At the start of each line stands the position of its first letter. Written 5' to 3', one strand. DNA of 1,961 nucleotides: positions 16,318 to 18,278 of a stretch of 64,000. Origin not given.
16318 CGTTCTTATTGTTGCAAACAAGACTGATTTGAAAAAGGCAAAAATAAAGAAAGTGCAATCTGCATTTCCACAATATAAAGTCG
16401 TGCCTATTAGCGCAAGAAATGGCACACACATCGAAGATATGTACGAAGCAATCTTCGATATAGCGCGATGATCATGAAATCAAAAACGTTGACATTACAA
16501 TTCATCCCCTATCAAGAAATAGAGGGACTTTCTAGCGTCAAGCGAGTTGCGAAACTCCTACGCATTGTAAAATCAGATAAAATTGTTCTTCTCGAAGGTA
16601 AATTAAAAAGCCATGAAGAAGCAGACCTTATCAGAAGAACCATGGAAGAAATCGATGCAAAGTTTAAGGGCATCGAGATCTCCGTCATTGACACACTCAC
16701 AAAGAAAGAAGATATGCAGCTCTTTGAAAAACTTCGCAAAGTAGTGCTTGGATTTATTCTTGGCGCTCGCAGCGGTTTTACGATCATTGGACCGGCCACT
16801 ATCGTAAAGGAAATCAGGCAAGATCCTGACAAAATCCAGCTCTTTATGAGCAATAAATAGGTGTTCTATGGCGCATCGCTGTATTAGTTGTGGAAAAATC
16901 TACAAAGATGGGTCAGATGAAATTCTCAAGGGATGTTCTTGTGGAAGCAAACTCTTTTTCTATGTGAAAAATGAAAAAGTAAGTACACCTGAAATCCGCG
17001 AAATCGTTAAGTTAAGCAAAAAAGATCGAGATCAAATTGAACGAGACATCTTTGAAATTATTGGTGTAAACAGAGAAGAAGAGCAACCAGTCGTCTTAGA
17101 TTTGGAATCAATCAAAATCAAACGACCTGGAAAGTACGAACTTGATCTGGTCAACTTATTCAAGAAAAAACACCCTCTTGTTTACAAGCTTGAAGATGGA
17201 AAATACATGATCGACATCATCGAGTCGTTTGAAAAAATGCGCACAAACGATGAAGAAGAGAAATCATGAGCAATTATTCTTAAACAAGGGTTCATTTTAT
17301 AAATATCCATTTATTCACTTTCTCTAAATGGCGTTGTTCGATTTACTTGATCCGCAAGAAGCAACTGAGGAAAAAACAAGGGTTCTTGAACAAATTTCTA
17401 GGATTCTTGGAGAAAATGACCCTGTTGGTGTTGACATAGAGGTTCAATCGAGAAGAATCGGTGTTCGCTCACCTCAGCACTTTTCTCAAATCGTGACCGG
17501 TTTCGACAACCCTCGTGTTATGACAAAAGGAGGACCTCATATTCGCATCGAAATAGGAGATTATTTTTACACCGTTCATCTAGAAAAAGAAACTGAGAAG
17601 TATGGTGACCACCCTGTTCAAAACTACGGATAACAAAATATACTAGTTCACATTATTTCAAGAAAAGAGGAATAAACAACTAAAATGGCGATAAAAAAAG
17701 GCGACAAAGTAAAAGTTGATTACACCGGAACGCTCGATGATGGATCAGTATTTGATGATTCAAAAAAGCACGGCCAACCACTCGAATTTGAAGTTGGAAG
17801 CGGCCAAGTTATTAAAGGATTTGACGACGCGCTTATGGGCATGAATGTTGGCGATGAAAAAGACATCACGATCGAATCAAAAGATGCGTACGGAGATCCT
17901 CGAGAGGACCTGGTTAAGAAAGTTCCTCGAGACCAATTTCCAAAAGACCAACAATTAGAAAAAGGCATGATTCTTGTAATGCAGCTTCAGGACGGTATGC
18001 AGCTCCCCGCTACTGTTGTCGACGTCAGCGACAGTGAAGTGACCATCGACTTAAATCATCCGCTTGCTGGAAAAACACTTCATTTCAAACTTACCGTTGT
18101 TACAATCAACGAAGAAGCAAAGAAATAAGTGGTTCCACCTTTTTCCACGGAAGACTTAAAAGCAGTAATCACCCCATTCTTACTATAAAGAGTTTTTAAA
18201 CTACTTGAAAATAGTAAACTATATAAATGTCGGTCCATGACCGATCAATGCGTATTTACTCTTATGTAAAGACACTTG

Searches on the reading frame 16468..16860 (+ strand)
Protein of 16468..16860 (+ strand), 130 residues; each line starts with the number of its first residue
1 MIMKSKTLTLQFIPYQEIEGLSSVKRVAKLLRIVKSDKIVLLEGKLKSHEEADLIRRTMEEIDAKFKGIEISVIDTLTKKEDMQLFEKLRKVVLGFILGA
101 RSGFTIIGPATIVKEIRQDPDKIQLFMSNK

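Call 8: search_protein_families(library=pfam, proteins=[window:16468-16860:+], max_evalue=0.01)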
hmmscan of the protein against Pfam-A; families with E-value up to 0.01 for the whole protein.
window:16468-16860:+ (130 aa): 1 family
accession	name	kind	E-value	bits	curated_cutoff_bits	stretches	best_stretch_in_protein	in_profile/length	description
PF09846.14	OapB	-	2.5e-17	63.2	27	1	19-124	2-100/104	Origin-associated protein OapB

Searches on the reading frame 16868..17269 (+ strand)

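Call 8: search_protein_families(library=pfam, proteins=[window:16868-17269:+], max_evalue=0.01)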
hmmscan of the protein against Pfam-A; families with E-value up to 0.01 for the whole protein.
window:16868-17269:+ (133 aa): 1 family
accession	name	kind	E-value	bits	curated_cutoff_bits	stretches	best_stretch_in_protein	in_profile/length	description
PF09845.14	OapC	-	4.4e-23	82.4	23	1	3-121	2-131/133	Origin-associated protein OapC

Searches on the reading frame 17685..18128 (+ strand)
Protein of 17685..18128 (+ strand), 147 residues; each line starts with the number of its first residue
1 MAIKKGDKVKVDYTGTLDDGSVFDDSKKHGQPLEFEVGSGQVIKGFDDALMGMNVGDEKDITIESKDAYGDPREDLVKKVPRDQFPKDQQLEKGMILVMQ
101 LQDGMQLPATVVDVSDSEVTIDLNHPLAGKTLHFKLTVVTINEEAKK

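Call 8: search_protein_families(library=pfam, proteins=[window:17685-18128:+], max_evalue=0.01)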
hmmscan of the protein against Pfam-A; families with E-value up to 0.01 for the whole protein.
window:17685-18128:+ (147 aa): 1 family
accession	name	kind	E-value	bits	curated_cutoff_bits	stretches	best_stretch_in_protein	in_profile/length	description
PF00254.34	FKBP_C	-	9.2e-25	87.2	21.1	1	3-78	5-74/94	FKBP-type peptidyl-prolyl cis-trans isomerase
